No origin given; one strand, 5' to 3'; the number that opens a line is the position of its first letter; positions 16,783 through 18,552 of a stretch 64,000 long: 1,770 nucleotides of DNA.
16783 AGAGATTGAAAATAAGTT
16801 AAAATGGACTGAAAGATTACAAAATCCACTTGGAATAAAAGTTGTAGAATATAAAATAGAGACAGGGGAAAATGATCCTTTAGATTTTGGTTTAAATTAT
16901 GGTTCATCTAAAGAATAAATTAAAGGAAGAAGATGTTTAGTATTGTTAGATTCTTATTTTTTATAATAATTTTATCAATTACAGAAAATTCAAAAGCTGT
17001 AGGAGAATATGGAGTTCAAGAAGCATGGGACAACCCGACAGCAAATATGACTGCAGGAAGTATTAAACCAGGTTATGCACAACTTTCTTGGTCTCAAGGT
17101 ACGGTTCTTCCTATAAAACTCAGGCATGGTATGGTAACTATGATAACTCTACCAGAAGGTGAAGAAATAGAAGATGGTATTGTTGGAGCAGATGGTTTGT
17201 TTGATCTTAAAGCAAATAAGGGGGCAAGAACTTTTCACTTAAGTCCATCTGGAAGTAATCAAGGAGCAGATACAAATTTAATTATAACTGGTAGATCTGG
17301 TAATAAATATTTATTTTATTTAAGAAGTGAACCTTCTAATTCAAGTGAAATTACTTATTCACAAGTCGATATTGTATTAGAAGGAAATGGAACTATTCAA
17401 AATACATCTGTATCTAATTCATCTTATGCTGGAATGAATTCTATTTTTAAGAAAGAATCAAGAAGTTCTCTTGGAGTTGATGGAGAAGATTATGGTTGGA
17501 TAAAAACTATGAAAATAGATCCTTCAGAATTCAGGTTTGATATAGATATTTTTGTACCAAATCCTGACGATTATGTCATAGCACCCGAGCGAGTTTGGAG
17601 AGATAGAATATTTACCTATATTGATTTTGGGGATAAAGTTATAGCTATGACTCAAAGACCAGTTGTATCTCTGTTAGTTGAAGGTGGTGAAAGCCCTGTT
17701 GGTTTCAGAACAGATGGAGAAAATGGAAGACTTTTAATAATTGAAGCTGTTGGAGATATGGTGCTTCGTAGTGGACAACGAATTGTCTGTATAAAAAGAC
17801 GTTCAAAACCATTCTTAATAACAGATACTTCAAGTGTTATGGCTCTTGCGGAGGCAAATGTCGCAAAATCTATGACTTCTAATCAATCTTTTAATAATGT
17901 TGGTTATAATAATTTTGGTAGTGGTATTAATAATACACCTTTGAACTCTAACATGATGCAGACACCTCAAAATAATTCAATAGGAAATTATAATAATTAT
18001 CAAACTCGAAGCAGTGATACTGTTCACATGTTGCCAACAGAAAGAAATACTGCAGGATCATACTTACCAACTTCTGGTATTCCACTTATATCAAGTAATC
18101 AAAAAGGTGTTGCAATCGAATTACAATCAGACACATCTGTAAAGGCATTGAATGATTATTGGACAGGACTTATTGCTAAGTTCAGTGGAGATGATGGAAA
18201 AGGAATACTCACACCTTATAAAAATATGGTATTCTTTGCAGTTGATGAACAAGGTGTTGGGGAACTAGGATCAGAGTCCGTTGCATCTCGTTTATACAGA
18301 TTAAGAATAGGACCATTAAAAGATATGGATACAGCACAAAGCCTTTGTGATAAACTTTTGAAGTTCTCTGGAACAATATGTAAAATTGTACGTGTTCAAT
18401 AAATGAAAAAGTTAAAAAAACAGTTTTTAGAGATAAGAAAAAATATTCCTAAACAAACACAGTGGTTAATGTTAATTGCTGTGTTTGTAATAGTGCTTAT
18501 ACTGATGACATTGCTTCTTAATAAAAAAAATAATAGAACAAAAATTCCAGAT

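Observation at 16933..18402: VirB9 homolog fused to a C-terminal SPOR-like peptidoglycan-binding domain via an Asn/Gln-rich linker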

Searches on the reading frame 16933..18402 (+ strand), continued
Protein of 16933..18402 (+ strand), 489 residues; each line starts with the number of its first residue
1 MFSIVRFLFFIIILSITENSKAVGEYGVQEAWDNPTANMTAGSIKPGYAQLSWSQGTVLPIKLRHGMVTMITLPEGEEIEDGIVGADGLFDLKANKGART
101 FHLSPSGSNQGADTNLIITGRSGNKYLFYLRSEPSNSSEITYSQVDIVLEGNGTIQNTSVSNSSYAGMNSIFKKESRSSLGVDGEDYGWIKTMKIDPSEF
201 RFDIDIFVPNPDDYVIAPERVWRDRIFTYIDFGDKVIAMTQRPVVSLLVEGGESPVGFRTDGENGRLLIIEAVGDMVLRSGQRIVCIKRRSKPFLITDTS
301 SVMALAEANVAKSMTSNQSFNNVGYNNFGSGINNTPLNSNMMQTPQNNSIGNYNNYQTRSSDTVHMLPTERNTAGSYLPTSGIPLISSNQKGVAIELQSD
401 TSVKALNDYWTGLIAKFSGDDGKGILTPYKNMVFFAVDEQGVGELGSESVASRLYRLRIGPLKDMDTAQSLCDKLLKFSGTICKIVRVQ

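Call 44: list_cluster_members(proteins=[P0123, P0124, P0127, P0128, P0130, P0135, P0137, P0138, P0145, P0162])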
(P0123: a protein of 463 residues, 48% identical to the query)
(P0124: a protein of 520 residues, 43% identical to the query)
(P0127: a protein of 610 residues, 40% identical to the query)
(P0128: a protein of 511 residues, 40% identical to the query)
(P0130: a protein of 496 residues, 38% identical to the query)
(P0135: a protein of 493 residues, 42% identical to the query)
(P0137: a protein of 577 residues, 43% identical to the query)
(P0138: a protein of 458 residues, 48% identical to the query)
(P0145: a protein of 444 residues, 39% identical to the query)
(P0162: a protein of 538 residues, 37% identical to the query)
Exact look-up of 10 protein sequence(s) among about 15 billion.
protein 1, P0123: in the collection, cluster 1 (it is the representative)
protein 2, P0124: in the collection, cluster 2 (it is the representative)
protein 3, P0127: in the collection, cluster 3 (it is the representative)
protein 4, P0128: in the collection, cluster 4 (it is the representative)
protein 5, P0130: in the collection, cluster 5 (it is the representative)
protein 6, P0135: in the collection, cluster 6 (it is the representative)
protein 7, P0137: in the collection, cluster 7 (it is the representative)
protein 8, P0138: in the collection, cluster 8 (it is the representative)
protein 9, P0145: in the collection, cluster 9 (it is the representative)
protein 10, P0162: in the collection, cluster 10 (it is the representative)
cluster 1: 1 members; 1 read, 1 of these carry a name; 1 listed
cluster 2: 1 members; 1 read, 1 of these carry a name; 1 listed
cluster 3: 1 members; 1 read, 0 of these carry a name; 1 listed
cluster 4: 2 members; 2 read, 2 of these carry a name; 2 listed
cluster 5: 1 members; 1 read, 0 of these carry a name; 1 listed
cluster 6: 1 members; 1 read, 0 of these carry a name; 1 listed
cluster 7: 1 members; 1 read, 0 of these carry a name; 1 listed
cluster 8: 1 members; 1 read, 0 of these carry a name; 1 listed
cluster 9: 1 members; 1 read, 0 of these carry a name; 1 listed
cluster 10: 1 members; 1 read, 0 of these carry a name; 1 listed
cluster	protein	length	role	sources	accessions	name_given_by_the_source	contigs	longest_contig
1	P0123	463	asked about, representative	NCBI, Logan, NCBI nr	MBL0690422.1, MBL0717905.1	MAG: TrbG/VirB9 family P-type conjugative transfer protein [Alphaproteobacteria bacterium] | TrbG/VirB9 family P-type conjugative transfer protein [Alphaproteobacteria bacterium]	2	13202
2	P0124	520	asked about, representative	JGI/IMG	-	hypothetical protein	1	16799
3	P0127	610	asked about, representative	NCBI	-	-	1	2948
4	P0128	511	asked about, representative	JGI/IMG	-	hypothetical protein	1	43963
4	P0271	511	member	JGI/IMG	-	hypothetical protein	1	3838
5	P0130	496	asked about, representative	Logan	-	-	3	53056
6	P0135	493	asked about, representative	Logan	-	-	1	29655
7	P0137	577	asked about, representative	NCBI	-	-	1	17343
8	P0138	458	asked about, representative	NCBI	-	-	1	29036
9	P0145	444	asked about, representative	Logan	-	-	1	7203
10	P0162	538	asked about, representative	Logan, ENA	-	-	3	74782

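Call 45: find_encoding_contigs(protein=P0128, flank=10000, max_places=2)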
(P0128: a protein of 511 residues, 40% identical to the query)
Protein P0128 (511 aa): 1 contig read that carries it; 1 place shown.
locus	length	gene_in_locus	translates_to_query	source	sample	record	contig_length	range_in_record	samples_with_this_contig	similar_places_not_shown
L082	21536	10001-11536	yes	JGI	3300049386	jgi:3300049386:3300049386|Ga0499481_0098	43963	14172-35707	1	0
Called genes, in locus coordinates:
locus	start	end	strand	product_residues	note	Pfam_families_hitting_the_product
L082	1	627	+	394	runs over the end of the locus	PF13609:Porin_4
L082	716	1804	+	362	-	PF13609:Porin_4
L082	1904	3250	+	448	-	PF01029:NusB, PF13649:Methyltransf_25 (faint), PF01189:Methyltr_RsmB-F, PF13847:Methyltransf_31 (faint)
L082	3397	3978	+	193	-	PF08645:PNK3P, PF13242:Hydrolase_like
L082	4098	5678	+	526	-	PF02776:TPP_enzyme_N, PF00205:TPP_enzyme_M, PF02775:TPP_enzyme_C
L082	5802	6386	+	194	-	PF04143:Sulf_transp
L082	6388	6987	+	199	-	PF20398:DUF6691 (weak), PF04143:Sulf_transp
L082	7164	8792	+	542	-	PF13541:ChlI, PF00493:MCM, PF00158:Sigma54_activat (faint), PF01078:Mg_chelatase, PF07728:AAA_5, PF13335:Mg_chelatase_C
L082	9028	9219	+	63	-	-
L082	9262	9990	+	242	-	PF04335:VirB8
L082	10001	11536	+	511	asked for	PF03524:CagX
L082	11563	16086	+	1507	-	PF12396:DUF3659 (faint), PF21784:Bflower (faint), PF21785:Bflower_2, PF03743:TrbI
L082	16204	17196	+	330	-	PF00437:T2SSE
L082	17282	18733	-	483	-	PF00749:tRNA-synt_1c, PF19269:Anticodon_2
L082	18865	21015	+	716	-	PF13567:DUF4131, PF03772:Competence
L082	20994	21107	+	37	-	-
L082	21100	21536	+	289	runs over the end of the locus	-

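Call 46: find_encoding_contigs(protein=P0138, flank=10000, max_places=2)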
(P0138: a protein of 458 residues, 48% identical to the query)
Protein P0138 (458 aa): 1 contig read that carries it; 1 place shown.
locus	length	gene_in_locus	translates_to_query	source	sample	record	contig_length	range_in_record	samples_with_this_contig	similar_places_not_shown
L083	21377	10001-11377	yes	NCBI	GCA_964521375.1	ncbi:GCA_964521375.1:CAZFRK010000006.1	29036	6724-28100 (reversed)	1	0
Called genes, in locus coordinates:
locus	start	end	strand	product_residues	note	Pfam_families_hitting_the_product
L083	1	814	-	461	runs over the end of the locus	PF04610:TrbL (weak)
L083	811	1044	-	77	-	-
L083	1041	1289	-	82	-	-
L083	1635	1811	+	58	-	-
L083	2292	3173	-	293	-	PF01381:HTH_3, PF12844:HTH_19 (faint), PF13443:HTH_26 (faint), PF01381:HTH_3, PF13560:HTH_31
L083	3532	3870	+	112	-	PF04956:TrbC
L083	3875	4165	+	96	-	-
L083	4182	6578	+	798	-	PF27097:VirB4_TrbE_N (weak), PF03135:CagE_TrbE_VirB, PF11130:TraC_F_IV (weak)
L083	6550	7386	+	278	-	-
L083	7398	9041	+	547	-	-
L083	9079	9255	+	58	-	-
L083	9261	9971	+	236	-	PF04335:VirB8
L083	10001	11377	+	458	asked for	PF03524:CagX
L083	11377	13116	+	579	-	PF03743:TrbI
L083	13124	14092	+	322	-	PF00437:T2SSE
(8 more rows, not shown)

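Call 47: find_encoding_contigs(protein=P0162, flank=10000, max_places=2)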
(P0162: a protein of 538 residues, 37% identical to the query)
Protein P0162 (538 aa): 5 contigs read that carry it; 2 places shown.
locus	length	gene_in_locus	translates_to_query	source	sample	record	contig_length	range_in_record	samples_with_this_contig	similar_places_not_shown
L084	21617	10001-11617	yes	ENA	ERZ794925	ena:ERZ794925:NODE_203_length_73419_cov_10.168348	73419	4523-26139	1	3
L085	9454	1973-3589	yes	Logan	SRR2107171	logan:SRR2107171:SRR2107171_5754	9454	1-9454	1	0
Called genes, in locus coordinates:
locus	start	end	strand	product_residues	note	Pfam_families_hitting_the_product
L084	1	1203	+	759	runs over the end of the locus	PF03389:MobA_MobL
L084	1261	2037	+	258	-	-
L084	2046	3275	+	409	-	PF00772:DnaB (weak), PF03796:DnaB_C, PF06745:ATPase (weak)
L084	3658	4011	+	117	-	PF04956:TrbC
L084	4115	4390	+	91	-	-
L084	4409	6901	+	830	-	PF03135:CagE_TrbE_VirB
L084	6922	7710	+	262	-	-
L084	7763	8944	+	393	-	-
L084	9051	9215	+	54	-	-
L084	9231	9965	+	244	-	PF04335:VirB8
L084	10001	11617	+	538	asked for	PF03524:CagX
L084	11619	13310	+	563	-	PF03743:TrbI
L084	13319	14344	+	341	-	PF00437:T2SSE, PF20720:nSTAND3 (faint), PF27713:UCP018868 (weak)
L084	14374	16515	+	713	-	PF02534:T4SS-DNA_transf, PF10412:TrwB_AAD_bind, PF12696:TraG-D_C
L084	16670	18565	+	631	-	PF00580:UvrD-helicase, PF13245:AAA_19, PF13361:UvrD_C, PF13538:UvrD_C_2 (faint)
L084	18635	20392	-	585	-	-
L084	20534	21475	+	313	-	-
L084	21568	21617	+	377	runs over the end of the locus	PF04098:Rad52_Rad22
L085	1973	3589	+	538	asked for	PF03524:CagX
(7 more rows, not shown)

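Call 65: predict_structure(alignment_id=A4)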
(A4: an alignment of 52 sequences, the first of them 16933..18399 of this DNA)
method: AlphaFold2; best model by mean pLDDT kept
length: 489 residues; sequences in the alignment: 52
mean_pLDDT: 49.9   pTM: 0.28
mean pLDDT of the five models: 49.9, 48.8, 48.6, 46.4, 45.0
residues with pLDDT >= 90: 0; 70-90: 105; 50-70: 89; < 50: 295
segments of 3 or more residues with pLDDT < 50: 18-52, 54-60, 137-151, 157-235, 239-257, 262-267, 271-309, 311-389, 439-452
pLDDT, mean of each block of 10 residues (from residue 1): 64 56 41 40 37 43 58 80 80 82 75 79 78 54 43 47 30 30 26 28 26 32 42 48 40 42 47 43 36 33 43 41 32 31 32 33 33 33 37 73 59 67 70 63 39 65 84 75 75
secondary structure, 60 per line:
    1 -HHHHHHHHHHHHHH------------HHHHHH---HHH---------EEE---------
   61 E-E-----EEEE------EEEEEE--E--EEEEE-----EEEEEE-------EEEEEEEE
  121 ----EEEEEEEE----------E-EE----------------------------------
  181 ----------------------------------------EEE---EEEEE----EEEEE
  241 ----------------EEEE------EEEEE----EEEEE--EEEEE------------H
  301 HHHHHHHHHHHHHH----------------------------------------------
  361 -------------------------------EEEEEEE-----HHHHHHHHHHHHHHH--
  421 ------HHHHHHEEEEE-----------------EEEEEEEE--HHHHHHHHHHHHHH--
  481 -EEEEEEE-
elements in order: H2-15 H28-33 E49-51 E69-72 E79-84 E90-94 E100-105 E113-120 E125-132 E221-223 E227-231 E236-240 E257-260 E267-271 E276-280 E283-287 H300-314 E392-398 H404-418 H427-432 E433-437 E455-462 H465-478 E482-488

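Call 67: search_dna_similar(query=P0138, collection=plasmids, mode=protein, max_rows=25)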
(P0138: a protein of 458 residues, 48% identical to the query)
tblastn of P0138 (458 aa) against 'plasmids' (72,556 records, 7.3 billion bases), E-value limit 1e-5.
Records with a match: 19; places in all: 19; records where one place covers at least 80% of the query: 0.
Best place of each record, by identity: <60% 19.
By first word of the organism name: Roseibium 6; Candidatus 3; Sphingosinicella 1; Erythrobacter 1; Microvirga 1; Magnetospirillum 1; Azospirillum 1; Microbulbifer 1; Thalassospira 1; Desulfovibrio 1; and 2 more.
By predicted mobility (MOB-suite, as given by PLSDB): non-mobilizable 13; mobilizable 5; conjugative 1.
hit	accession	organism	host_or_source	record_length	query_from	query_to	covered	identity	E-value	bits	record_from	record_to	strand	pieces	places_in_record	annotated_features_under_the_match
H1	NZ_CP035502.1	Sphingosinicella sp. BN140058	Cell culture,soil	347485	28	316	63%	42.6%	9e-67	239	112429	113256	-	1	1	TrbG/VirB9 family P-type conjugative transfer protein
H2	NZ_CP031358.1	Erythrobacter aureus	marine sediment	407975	28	309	62%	42.6%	4e-66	237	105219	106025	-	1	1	TrbG/VirB9 family P-type conjugative transfer protein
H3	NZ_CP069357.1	Microvirga sp. VF16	Vachellia farnesiana,Cell culture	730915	46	311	58%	37.5%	4e-46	178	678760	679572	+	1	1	TrbG/VirB9 family P-type conjugative transfer protein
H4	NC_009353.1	Magnetospirillum gryphiswaldense MSR-1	from the mud of the eutrophic river Ryck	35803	19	309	64%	29.8%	8e-21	103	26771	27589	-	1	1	TrbG/VirB9 family P-type conjugative transfer protein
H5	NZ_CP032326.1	Azospirillum argentinense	soil sample,Agricultural field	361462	48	309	57%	32.7%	2e-27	123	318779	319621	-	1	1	TrbG/VirB9 family P-type conjugative transfer protein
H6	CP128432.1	Microbulbifer sp. MKSA007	Smenospongia aurea,bacteria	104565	13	311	65%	28.1%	2e-20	102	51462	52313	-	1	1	TrbG/VirB9 family P-type conjugative transfer protein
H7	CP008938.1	Candidatus Paracaedimonas acanthamoebae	Acanthamoeba polyphaga HN-3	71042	6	309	66%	26.8%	7e-23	109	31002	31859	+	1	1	hypothetical protein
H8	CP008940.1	Candidatus Paracaedimonas acanthamoebae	Acanthamoeba polyphaga HN-3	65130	31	309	61%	29.1%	1e-24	115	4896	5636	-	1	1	hypothetical protein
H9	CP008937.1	Candidatus Paracaedimonas acanthamoebae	Acanthamoeba polyphaga HN-3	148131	31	309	61%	29.1%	1e-24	115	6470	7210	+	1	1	hypothetical protein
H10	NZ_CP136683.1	Thalassospira lucentensis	Macrocystis pyrifera gametophyte,Whole ...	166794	84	309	49%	32.5%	3e-21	104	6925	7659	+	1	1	TrbG/VirB9 family P-type conjugative transfer protein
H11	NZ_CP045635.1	Roseibium aggregatum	-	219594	49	309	57%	27.1%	6e-15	85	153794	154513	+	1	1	TrbG/VirB9 family P-type conjugative transfer protein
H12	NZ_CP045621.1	Roseibium aggregatum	-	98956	49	309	57%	26.9%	1e-13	81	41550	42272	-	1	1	TrbG/VirB9 family P-type conjugative transfer protein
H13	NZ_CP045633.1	Roseibium aggregatum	-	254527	49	309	57%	26.1%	7e-15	85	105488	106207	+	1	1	TrbG/VirB9 family P-type conjugative transfer protein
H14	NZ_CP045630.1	Roseibium aggregatum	-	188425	49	309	57%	26.0%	5e-15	86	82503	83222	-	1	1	TrbG/VirB9 family P-type conjugative transfer protein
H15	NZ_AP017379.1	Desulfovibrio ferrophilus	-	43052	48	313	58%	25.4%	5e-8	63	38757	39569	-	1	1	TrbG/VirB9 family P-type conjugative transfer protein | TrbI/VirB10 family protein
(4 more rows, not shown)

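Call 69: get_annotated_region(hit=H1, flank=6000)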
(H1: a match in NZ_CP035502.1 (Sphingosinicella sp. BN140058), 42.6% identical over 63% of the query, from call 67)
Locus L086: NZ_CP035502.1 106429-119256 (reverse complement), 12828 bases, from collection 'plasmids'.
description: Sphingosinicella sp. BN140058 plasmid p1, complete sequence
organism: Sphingosinicella sp. BN140058 (NCBI taxid 1892855)
taxonomy: Bacteria; Pseudomonadota; Alphaproteobacteria; Sphingomonadales; Sphingosinicellaceae; Sphingosinicella; Sphingosinicella sp. BN140058
host: -; source: Cell culture,soil; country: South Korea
typing (MOB-suite, as given by PLSDB): mobilizable; relaxase MOBQ
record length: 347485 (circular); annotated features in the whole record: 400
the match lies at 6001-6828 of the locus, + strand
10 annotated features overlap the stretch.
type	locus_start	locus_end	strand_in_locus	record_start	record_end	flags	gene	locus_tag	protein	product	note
CDS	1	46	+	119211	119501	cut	-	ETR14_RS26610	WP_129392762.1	hypothetical protein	-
CDS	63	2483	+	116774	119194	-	-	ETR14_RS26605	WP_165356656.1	hypothetical protein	-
CDS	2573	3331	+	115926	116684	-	-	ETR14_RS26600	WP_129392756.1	hypothetical protein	-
CDS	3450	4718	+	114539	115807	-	-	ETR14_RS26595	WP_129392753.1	hypothetical protein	-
CDS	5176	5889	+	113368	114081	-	-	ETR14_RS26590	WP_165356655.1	type IV secretion system protein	-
CDS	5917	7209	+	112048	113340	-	-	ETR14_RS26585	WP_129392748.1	TrbG/VirB9 family P-type conjugative transfer protein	-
CDS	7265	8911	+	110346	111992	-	-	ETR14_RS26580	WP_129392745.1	TrbI/VirB10 family protein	-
CDS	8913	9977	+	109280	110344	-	-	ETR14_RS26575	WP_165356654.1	ATPase, T2SS/T4P/T4SS family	-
CDS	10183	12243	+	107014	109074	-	-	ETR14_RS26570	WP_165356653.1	type IV secretory system conjugative DNA transfer family protein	-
CDS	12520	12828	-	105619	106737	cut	-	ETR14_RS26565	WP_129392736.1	hypothetical protein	-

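Call 70: get_annotated_region(hit=H3, flank=3000)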
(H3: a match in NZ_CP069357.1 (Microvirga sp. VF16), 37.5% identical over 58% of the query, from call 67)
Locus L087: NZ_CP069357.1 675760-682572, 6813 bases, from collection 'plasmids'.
description: Microvirga sp. VF16 plasmid pMVF16-3, complete sequence
organism: Microvirga sp. VF16 (NCBI taxid 2807101)
taxonomy: Bacteria; Pseudomonadota; Alphaproteobacteria; Hyphomicrobiales; Methylobacteriaceae; Microvirga; Microvirga sp. VF16
host: -; source: Vachellia farnesiana,Cell culture; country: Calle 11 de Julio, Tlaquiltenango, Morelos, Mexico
typing (MOB-suite, as given by PLSDB): non-mobilizable
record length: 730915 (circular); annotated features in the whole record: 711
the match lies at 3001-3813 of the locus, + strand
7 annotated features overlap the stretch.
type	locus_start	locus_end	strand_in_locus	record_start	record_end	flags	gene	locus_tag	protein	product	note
CDS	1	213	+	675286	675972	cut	-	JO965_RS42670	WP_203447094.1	hypothetical protein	-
CDS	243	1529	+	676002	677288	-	-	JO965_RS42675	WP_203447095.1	hypothetical protein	-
CDS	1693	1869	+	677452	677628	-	-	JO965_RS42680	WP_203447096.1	hypothetical protein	-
CDS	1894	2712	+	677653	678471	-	-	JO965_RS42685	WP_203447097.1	VirB8/TrbF family protein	-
CDS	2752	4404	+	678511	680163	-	-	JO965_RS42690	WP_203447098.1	TrbG/VirB9 family P-type conjugative transfer protein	-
CDS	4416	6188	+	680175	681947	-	-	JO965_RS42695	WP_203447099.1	TrbI/VirB10 family protein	-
CDS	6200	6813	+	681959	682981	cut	-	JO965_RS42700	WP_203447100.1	ATPase, T2SS/T4P/T4SS family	-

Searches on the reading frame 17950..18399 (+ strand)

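Call 5: search_protein_families(library=pfam, proteins=[window:17950-18399:+], max_evalue=10)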
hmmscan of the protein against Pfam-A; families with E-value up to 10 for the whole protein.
window:17950-18399:+ (150 aa): 1 family
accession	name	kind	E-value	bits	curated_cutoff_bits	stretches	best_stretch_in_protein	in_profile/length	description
PF05036.18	SPOR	-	0.0081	16.9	21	1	113-136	41-64/76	SPOR domain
